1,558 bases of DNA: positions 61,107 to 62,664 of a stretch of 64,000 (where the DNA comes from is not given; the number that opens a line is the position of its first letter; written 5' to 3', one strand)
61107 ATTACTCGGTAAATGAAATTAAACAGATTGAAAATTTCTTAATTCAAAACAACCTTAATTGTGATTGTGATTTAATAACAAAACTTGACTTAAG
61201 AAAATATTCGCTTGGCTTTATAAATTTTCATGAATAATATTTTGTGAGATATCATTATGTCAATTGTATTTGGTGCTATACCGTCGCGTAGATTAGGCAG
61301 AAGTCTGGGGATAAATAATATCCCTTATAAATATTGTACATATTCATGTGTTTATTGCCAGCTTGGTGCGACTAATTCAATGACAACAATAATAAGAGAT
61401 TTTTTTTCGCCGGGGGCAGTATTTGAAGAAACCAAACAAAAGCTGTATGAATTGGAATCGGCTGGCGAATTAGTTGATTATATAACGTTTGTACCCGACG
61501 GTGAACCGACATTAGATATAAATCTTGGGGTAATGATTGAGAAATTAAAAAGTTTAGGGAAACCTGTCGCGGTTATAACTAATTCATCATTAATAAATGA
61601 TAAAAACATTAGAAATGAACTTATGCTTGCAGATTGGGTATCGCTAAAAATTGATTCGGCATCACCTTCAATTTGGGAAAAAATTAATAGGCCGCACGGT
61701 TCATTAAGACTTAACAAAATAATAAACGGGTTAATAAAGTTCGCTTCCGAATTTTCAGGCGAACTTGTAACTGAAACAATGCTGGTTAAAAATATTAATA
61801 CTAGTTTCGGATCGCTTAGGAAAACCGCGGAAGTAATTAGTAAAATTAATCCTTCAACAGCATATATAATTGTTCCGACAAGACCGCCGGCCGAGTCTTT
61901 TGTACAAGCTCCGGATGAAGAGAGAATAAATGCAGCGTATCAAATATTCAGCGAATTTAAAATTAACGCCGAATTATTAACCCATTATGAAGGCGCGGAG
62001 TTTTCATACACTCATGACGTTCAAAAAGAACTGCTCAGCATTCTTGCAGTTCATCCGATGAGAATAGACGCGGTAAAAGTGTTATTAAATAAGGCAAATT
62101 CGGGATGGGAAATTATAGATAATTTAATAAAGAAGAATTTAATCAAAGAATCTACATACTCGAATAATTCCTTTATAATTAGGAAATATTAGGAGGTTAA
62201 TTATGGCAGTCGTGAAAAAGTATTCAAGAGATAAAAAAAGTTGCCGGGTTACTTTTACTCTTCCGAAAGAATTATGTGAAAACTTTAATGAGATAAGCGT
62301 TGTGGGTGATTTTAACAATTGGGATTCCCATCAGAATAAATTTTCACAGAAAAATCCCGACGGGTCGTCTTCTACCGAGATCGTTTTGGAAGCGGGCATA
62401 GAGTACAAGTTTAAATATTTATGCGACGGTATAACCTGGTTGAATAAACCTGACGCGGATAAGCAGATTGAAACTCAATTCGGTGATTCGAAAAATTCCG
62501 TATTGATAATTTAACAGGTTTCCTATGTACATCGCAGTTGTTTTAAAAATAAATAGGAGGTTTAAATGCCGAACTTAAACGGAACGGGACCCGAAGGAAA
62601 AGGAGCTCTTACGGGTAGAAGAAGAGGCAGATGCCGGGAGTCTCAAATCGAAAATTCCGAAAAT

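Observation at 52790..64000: Sigma-54/PAS-controlled island of Fe-S, radical SAM, NifX-like and multihaem proteins: a candidate uncharacterised metallocofactor or redox system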

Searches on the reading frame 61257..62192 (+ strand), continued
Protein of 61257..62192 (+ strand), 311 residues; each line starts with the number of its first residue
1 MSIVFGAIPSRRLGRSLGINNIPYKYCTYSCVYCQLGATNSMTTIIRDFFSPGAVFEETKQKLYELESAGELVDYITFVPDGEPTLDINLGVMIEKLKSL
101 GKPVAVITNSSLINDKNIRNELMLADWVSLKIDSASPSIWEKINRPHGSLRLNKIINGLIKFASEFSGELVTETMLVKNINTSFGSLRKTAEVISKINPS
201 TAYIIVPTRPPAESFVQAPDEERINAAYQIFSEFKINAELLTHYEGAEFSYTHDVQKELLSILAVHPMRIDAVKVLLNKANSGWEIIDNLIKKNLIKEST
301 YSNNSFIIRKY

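Call 69: search_protein_families(library=pfam, proteins=[L064:6619-7314:+, L054:9352-9996:+, L015:11367-12215:+, L071:11901-12446:+, L043:14196-14495:+, L008:3782-4600:+, L044:11547-13454:+, L010:12932-13339:+, L060:1203-2216:+, L072:9564-9989:+], max_evalue=0.001)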
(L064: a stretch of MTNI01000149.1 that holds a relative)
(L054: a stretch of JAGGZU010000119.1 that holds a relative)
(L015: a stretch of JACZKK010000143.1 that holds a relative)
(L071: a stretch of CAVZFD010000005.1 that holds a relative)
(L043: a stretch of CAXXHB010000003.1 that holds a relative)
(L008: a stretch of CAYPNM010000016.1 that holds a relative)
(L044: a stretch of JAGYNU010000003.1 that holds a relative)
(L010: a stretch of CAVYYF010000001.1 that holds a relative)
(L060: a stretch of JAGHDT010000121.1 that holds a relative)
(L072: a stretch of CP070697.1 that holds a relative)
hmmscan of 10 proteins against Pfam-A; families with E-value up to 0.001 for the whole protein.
L064:6619-7314:+ (231 aa): 2 families
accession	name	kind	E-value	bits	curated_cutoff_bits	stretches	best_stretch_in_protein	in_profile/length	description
PF00753.33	Lactamase_B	-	4.8e-08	33.6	22.7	1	22-141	8-129/196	Metallo-beta-lactamase superfamily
PF12706.13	Lactamase_B_2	-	1.7e-07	31.5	27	1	30-105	1-80/200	Beta-lactamase superfamily domain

L054:9352-9996:+ (214 aa): 6 families
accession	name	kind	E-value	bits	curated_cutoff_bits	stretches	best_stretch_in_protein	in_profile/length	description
PF08241.18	Methyltransf_11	-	3.2e-19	69.8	21.2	1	43-128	1-95/95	Methyltransferase domain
PF13649.12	Methyltransf_25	-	8.8e-14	52.4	27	1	43-124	2-97/97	Methyltransferase domain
PF13847.12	Methyltransf_31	-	8.7e-09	35.6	27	1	43-147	8-128/145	Methyltransferase domain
PF08242.18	Methyltransf_12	-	1.8e-07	32.3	30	1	43-125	1-97/98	Methyltransferase domain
PF13489.12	Methyltransf_23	-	2.8e-07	30.8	27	1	25-173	9-161/164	Methyltransferase domain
PF01209.24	Ubie_methyltran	-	3.8e-07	30.1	20.1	1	66-128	90-151/233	ubiE/COQ5 methyltransferase family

L015:11367-12215:+ (282 aa): 1 family
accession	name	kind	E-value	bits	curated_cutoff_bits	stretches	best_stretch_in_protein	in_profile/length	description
PF11449.14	ArsP_2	-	1.9e-36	126.4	32.5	2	9-168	8-174/359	Putative, 10TM heavy-metal exporter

L071:11901-12446:+ (181 aa): 1 family
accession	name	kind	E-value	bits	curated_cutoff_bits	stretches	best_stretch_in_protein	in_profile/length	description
PF01862.21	PvlArgDC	-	2.8e-62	209.8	22.7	1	3-179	1-160/161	Pyruvoyl-dependent arginine decarboxylase (PvlArgDC)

L043:14196-14495:+ (99 aa): 1 family
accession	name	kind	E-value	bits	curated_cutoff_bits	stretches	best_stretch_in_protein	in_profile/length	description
PF02001.22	DUF134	-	1.3e-24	87.1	27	1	2-93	6-95/98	Protein of unknown function DUF134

L008:3782-4600:+ (272 aa): 4 families
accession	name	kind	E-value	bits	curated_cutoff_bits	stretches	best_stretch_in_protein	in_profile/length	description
PF01656.29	CbiA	-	2.9e-12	47.1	25.4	1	11-244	4-123/125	CobQ/CobB/MinD/ParA nucleotide binding domain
PF10609.15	ParA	-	2.8e-07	30.7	27.1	1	9-45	7-43/246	NUBPL iron-transfer P-loop NTPase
PF01935.23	DUF87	-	0.00015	22.4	23.2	1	7-42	24-60/220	Helicase HerA, central domain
PF13614.12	AAA_31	-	0.00015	22.2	27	0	13-108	9-98/177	AAA domain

L044:11547-13454:+ (635 aa): 8 families
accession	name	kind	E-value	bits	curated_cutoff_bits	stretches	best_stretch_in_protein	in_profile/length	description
PF02421.24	FeoB_N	-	1.8e-49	167.7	27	1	4-157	2-155/156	Ferrous iron transport protein B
PF01926.29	MMR_HSR1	-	6.7e-24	84.6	21.9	1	4-115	1-112/113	50S ribosome-binding GTPase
PF07670.19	Gate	-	2.3e-19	70.2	29.6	2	340-433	3-103/104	Nucleoside recognition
PF17910.6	FeoB_Cyto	-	3.3e-10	40.7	23.4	1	173-252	1-89/90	FeoB cytosolic helical domain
PF04548.22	AIG1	-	2.2e-08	34.1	27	1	4-69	2-69/212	AIG1 family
PF07664.17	FeoB_C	-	4.6e-08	33.1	26.6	1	442-494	3-54/54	Ferrous iron transport protein B C terminus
PF00350.29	Dynamin_N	-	5e-06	27.1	27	1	5-41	1-37/168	Dynamin family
PF09439.16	SRPRB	-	0.00035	20.4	25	0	4-105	5-97/178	Signal recognition particle receptor beta subunit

L010:12932-13339:+ (135 aa): 2 families
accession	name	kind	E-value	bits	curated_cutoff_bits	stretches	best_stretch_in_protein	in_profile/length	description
PF13279.12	4HBT_2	-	2.4e-11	44.6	25.5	1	17-120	2-108/122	Thioesterase-like superfamily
PF20791.3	Acyl-ACP_TE_C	-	9.4e-06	26.2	21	1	9-54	7-53/101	Acyl-ACP thioesterase C-terminal domain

L060:1203-2216:+ (337 aa): 1 family
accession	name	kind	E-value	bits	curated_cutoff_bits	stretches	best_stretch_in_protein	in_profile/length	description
PF04055.27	Radical_SAM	-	1.6e-23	84.1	29.5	1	78-230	3-161/166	Radical SAM superfamily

L072:9564-9989:+ (141 aa): 1 family
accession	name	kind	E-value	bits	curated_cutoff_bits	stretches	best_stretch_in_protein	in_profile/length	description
PF01592.21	NifU_N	-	5.7e-16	59.3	22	1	41-130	33-124/127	NifU-like N terminal domain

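Call 88: search_protein_representatives(protein=window:61257-62192:+)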
Query: 311 residues. Proteins with E-value up to 0.001 (for the whole library): 3938; up to 1e-10: 2515; up to 1e-30: 722. The best 150 are listed.
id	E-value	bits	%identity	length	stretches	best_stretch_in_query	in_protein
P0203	3.8e-103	361.2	52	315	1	3-308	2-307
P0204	2.2e-99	348.8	51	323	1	2-311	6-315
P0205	1.7e-92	326.2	49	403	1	3-311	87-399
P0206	3.0e-90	318.8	50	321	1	2-310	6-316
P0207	2.1e-89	316.1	49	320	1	3-310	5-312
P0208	1.3e-87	310.1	49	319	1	2-310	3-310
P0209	6.5e-84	298.0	46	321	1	2-306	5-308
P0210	1.9e-83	296.5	49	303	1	3-302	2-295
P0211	1.3e-82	293.7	44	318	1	2-311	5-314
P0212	3.0e-82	292.6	44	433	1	4-311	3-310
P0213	6.3e-82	291.5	45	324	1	2-310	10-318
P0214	1.5e-81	290.2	47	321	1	2-310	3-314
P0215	2.5e-81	289.5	44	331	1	2-310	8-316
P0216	8.7e-80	284.5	46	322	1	3-309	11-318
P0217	1.0e-78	281.0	45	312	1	3-311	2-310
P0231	6.4e-73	261.9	42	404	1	3-309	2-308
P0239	4.7e-71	255.8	40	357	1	2-308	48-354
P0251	1.8e-68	247.3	42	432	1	3-301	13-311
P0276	5.4e-63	229.4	39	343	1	3-308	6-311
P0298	7.4e-57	209.2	35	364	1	3-308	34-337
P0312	3.3e-54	200.5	51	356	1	72-274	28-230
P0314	1.5e-53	198.4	38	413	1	4-307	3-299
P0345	3.2e-49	184.2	44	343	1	1-228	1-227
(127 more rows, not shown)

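Call 89: search_protein_families(library=pfam, proteins=[P0205, P0212, P0231, P0251, P0314, P0239, P0298, P0312, P0345, P0276], max_evalue=0.001)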
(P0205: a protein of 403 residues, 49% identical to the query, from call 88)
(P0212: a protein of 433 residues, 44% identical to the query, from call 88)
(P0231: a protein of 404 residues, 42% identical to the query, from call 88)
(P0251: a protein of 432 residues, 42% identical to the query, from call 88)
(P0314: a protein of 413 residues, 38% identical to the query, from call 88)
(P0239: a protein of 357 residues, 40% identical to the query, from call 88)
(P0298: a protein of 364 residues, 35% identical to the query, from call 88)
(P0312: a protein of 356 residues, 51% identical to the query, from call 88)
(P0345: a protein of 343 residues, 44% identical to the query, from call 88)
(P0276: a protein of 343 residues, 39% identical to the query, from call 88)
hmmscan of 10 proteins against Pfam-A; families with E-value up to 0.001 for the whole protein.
P0205 (403 aa): 1 family
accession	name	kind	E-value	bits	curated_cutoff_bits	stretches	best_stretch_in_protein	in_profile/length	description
PF04055.27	Radical_SAM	-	1.5e-10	42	29.5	1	107-271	3-157/166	Radical SAM superfamily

P0212 (433 aa): 1 family
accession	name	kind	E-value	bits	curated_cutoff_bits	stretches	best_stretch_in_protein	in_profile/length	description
PF04055.27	Radical_SAM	-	3.9e-11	43.9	29.5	1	25-144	6-122/166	Radical SAM superfamily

P0231 (404 aa): 1 family
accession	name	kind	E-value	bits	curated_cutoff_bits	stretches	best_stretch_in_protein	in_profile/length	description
PF04055.27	Radical_SAM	-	6.8e-16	59.3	29.5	1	22-187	3-163/166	Radical SAM superfamily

P0251 (432 aa): 1 family
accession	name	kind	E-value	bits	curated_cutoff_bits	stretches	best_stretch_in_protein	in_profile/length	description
PF04055.27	Radical_SAM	-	4.6e-13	50.1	29.5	1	36-193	6-157/166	Radical SAM superfamily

P0314 (413 aa): 1 family
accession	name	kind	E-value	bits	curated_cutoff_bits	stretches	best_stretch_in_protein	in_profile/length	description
PF04055.27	Radical_SAM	-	1.8e-15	57.9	29.5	1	23-178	4-157/166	Radical SAM superfamily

P0239 (357 aa): 1 family
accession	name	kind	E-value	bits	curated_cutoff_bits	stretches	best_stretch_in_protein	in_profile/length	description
PF04055.27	Radical_SAM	-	9.4e-13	49.1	29.5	1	71-233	5-162/166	Radical SAM superfamily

P0298 (364 aa): 1 family
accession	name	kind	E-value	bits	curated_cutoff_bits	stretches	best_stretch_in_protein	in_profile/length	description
PF04055.27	Radical_SAM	-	3.9e-16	60.1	29.5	1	56-224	5-165/166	Radical SAM superfamily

P0312 (356 aa): 2 families
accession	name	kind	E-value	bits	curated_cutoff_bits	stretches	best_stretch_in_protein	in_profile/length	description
PF01980.22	TrmO_N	-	1.6e-33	115.8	26.8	1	237-351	1-116/116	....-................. O N-terminal domain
PF04055.27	Radical_SAM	-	6.4e-10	39.9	29.5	1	37-143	53-162/166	Radical SAM superfamily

P0345 (343 aa): 1 family
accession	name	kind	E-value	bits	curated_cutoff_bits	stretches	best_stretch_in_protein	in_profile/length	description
PF04055.27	Radical_SAM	-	9.6e-16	58.8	29.5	1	25-182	5-157/166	Radical SAM superfamily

P0276 (343 aa): 1 family
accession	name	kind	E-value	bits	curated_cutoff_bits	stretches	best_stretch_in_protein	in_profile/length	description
PF04055.27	Radical_SAM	-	4.2e-10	40.5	29.5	1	30-168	7-139/166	Radical SAM superfamily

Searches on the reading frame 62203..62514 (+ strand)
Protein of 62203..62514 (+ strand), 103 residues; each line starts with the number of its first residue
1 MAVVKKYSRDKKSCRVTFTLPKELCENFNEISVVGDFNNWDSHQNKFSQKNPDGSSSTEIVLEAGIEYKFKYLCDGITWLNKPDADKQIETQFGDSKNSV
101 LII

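Call 7: search_protein_families(library=pfam, proteins=[window:62203-62514:+], max_evalue=0.01)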
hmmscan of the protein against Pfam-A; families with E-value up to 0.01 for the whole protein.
window:62203-62514:+ (103 aa): 1 family
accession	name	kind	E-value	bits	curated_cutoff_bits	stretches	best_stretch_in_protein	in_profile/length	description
PF16561.11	AMPK1_CBM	-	0.00015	22.3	26.8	1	29-86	12-64/85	Glycogen recognition site of AMP-activated protein kinase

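Call 9: search_protein_families(library=ncbifam, proteins=[window:62203-62514:+], max_evalue=0.001)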
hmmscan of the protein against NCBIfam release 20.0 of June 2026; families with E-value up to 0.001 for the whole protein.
window:62203-62514:+ (103 aa): 2 families
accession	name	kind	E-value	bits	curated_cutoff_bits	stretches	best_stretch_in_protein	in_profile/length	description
NF003811.1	PRK05402.1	equivalog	0.00033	19.3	741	1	27-84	39-98/619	1,4-alpha-glucan branching protein GlgB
NF008967.0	PRK12313.1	equivalog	0.00044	18.7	577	1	27-84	48-105/633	1,4-alpha-glucan branching protein GlgB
